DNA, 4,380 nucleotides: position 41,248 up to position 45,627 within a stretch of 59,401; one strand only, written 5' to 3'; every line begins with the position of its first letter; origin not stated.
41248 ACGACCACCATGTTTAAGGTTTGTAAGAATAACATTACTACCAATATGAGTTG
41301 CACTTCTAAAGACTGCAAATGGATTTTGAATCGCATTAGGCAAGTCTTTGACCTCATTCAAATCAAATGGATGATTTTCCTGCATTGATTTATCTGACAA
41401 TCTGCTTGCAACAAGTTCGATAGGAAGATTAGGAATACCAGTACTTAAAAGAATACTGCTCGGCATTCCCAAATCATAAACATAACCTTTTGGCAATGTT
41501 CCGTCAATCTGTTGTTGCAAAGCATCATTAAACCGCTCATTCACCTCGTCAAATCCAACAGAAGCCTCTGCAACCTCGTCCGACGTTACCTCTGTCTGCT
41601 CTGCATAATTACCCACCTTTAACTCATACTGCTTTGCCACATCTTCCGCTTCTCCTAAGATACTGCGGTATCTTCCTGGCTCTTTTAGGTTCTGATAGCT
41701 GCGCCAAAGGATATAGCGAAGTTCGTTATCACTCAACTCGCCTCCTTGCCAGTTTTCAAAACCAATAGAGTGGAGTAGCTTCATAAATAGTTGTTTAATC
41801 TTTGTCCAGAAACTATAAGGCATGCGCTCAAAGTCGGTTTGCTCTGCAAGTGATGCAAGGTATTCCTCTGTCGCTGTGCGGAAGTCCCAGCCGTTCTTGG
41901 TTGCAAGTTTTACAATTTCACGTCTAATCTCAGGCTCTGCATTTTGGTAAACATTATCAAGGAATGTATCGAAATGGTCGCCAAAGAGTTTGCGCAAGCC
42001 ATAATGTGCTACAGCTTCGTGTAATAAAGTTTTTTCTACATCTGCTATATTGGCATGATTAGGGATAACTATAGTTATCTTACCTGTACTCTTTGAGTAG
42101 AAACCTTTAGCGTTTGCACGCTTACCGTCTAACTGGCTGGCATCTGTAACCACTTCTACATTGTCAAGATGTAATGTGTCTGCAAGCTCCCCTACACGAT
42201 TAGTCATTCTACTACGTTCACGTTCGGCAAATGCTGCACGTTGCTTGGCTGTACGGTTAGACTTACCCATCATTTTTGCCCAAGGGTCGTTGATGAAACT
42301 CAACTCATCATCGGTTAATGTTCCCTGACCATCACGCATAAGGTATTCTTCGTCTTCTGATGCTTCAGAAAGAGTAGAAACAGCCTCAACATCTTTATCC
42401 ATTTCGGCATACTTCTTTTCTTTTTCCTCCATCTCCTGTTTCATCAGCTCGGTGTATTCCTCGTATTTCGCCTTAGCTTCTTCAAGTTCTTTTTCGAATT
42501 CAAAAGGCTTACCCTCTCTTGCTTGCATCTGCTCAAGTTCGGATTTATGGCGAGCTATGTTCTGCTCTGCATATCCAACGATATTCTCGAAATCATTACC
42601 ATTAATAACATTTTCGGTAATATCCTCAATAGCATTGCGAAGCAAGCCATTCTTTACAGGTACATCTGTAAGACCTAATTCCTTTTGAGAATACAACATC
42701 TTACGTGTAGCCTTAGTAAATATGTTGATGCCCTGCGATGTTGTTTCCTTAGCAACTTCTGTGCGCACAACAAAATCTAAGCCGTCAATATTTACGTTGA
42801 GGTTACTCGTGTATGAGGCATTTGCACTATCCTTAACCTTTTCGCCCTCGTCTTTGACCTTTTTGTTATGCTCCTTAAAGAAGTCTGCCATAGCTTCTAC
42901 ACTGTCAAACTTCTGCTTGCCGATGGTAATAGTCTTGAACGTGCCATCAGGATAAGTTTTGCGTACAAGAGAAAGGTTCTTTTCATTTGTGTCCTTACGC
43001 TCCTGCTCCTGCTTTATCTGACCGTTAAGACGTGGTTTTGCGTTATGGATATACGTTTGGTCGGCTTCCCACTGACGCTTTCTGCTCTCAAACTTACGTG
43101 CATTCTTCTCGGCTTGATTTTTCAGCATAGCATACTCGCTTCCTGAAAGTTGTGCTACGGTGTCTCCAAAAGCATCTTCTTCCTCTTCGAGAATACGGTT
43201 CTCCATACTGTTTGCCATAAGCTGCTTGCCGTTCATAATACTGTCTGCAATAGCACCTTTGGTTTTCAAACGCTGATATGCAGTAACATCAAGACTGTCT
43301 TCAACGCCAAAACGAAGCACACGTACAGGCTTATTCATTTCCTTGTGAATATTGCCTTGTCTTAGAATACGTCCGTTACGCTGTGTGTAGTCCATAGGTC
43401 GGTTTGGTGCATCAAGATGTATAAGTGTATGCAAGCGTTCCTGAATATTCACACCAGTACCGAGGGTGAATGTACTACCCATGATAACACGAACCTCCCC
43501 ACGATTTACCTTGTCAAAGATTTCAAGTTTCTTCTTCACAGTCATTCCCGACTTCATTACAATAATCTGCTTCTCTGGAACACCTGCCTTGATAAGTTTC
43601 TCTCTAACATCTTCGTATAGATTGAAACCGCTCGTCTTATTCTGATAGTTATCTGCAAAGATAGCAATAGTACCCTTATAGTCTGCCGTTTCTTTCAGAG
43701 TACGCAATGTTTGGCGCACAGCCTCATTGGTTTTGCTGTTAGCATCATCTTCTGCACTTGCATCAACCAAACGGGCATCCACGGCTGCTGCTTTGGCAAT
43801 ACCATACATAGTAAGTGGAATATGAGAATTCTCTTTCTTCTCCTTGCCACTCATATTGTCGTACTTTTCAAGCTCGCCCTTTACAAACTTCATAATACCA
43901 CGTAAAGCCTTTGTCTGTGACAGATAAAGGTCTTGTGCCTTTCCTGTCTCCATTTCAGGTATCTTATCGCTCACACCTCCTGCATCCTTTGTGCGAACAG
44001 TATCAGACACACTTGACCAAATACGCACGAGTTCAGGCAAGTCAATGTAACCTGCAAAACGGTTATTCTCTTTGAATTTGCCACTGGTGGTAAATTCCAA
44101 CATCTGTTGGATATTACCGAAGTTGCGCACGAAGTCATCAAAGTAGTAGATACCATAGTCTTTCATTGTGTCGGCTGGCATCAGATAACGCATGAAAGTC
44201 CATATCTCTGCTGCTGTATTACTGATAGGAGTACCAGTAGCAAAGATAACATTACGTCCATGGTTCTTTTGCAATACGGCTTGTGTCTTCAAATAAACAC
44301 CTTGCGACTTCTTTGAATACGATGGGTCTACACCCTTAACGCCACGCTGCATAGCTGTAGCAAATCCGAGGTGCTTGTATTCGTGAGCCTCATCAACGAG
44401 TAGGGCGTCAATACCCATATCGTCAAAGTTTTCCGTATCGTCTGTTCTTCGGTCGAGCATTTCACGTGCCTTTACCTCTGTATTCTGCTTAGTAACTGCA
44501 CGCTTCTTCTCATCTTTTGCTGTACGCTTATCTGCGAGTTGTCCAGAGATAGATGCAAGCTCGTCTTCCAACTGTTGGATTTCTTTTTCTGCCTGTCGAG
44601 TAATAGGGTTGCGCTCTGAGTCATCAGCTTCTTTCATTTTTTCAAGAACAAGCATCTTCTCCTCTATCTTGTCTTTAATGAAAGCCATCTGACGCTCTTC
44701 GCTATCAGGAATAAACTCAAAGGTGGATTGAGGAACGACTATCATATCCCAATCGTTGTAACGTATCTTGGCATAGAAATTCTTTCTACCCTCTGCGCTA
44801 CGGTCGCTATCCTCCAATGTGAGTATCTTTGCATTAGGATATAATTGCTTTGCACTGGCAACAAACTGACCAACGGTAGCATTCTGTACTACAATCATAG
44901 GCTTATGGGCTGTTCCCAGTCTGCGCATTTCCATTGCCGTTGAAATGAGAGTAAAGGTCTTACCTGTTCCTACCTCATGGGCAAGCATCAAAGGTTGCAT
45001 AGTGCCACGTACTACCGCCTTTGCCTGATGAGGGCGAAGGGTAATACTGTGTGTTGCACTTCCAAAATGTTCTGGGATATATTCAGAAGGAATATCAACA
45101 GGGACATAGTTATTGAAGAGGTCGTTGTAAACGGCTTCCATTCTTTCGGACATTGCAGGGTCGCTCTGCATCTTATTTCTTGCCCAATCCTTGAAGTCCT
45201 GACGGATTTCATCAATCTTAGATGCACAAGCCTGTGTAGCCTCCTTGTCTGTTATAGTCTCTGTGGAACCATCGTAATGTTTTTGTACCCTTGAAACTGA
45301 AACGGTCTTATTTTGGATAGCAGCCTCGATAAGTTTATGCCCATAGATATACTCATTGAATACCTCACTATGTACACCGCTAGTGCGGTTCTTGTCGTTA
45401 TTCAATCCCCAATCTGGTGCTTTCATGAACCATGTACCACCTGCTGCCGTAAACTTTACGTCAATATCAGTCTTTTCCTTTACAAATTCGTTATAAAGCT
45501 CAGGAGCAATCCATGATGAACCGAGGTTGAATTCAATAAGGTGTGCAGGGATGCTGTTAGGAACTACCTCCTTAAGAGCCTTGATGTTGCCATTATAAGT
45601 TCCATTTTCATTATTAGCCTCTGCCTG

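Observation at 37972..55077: One 5701-aa ORF (29% of the genome) encodes a polyvalent protein with at least six enzymatic modules, between the portal and internal-virion genes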

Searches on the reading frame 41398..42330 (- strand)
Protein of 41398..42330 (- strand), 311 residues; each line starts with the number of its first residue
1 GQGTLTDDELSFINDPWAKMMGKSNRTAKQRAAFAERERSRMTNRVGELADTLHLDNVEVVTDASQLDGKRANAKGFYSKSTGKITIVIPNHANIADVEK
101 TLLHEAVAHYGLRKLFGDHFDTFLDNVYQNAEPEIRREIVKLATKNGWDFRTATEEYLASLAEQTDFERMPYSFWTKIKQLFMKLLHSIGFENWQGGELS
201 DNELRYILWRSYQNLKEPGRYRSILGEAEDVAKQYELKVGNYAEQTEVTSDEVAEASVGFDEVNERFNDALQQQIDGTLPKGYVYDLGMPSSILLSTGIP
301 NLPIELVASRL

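Call 20: search_protein_families(library=pfam, proteins=[window:41398-42330:-], max_evalue=5)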
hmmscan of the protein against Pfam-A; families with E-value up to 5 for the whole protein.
window:41398-42330:- (311 aa): 0 families

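Call 30: search_protein_families(library=phrogs, proteins=[window:41398-42330:-], max_evalue=0.01)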
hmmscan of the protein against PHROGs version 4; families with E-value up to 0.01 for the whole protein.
window:41398-42330:- (311 aa): 3 families
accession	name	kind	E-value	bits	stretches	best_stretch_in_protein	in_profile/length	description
phrog_14770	-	unknown function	1.9e-114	384.3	1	1-266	2242-2514/3427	-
phrog_10089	-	moron, auxiliary metabolic gene and host takeover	2.5e-26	91.8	1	3-251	3248-3461/4647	DarB-like antirestriction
phrog_11358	-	unknown function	9.8e-06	23.7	1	56-159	2095-2192/3431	-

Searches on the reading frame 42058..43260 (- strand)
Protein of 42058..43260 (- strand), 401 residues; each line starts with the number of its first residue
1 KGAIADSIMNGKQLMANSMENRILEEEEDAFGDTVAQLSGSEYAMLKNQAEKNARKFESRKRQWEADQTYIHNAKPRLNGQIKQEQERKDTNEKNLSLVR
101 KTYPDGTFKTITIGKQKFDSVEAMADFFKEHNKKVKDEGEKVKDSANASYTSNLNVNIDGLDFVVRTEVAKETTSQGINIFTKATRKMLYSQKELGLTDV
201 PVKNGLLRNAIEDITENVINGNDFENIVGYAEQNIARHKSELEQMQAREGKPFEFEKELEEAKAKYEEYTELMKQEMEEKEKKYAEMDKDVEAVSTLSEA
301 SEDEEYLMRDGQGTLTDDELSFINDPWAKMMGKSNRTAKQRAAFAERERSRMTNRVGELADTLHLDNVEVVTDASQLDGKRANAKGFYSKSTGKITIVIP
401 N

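Call 19: search_protein_families(library=pfam, proteins=[window:42058-43260:-], max_evalue=5)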
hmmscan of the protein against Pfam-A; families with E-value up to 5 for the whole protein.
window:42058-43260:- (401 aa): 2 families
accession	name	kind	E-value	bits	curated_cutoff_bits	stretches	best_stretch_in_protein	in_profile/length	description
PF14337.13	Abi_alpha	-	0.0058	17.1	29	1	13-139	54-176/196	Abortive infection alpha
PF00836.24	Stathmin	-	2.7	8.4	24.7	1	42-96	62-116/136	Stathmin family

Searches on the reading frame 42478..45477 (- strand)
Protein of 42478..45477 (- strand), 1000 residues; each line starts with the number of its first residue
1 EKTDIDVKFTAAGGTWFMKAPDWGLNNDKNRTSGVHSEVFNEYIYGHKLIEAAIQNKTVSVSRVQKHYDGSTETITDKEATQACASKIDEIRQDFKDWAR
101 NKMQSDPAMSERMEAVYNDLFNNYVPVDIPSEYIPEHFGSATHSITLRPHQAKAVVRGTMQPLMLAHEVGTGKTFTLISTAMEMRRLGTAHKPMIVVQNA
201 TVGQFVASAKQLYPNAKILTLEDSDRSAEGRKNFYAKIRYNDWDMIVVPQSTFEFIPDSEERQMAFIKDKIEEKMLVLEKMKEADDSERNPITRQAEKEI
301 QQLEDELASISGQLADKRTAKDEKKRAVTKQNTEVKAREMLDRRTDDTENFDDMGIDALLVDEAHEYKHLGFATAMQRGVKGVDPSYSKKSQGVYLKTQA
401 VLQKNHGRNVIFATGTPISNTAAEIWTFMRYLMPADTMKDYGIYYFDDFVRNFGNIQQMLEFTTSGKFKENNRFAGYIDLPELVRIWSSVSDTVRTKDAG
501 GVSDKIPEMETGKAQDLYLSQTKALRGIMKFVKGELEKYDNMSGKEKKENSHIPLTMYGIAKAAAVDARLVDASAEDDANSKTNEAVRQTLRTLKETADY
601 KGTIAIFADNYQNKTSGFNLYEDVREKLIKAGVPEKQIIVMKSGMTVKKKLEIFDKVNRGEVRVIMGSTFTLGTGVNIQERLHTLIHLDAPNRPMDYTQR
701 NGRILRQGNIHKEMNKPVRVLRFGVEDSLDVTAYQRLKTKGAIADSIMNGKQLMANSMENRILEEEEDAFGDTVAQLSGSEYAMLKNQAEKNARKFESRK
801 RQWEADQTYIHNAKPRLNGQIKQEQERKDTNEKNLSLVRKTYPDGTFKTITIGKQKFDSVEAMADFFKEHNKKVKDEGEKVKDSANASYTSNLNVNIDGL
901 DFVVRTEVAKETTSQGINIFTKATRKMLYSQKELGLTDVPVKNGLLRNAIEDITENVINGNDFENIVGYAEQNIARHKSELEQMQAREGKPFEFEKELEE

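Call 5: search_protein_families(library=pfam, proteins=[window:42478-45477:-], max_evalue=0.1)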
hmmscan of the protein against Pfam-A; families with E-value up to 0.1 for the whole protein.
window:42478-45477:- (1000 aa): 5 families
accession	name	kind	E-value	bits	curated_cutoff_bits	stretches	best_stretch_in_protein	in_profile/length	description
PF00271.37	Helicase_C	-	2.6e-10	40.9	23.5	1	599-708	13-110/110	Helicase conserved C-terminal domain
PF00176.29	SNF2-rel_dom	-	2.1e-07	30.8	24.9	2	163-368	20-138/290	SNF2-related domain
PF04851.21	ResIII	-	4e-06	27.3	22.5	2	145-217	2-81/164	Type III restriction enzyme, res subunit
PF14337.13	Abi_alpha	-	0.0068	16.9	29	1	752-877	54-175/196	Abortive infection alpha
PF18199.6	Dynein_C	-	0.02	14.6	25.7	0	62-128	55-119/309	Dynein heavy chain C-terminal domain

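Call 6: search_protein_families(library=phrogs, proteins=[window:42478-45477:-], max_evalue=0.01)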
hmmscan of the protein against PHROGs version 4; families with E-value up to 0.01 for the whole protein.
window:42478-45477:- (1000 aa): 7 families
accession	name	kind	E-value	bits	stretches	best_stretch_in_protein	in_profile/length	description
phrog_10089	-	moron, auxiliary metabolic gene and host takeover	0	1260.3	1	3-1000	2229-3196/4647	DarB-like antirestriction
phrog_11801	-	other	2.8e-80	271.2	2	70-596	796-1295/2269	DNA methyltransferase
phrog_1685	-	unknown function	5.9e-70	237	2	53-519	744-1206/2278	-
phrog_62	-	DNA, RNA and nucleotide metabolism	3.9e-33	115.1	1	78-903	670-1282/1881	DNA helicase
phrog_23807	-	unknown function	2.1e-08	33.4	1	622-727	543-648/1053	-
phrog_9690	-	DNA, RNA and nucleotide metabolism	0.00055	20.1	1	627-712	177-260/306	DNA helicase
phrog_11354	-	unknown function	0.0026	18.4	1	653-749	15-106/116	-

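Call 29: search_protein_families(library=ncbifam, proteins=[window:42478-45477:-], max_evalue=0.1)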
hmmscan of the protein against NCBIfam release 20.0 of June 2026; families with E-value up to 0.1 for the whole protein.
window:42478-45477:- (1000 aa): 3 families
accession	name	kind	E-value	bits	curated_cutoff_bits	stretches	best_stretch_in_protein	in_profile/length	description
NF042964.1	phospholipD_antiphage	equivalog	3.1e-11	42.3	1100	1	579-743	664-821/895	phospholipase D-like domain-containing anti-phage protein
NF038317.1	DISARM_DrmD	equivalog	4.6e-08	31.8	610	1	624-836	522-719/1021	DISARM system SNF2-like helicase DrmD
NF058637.1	helic_SCO1167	equivalog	1.1e-07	30.4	1200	1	626-752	797-914/932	SCO1167/SCO6262 family helicase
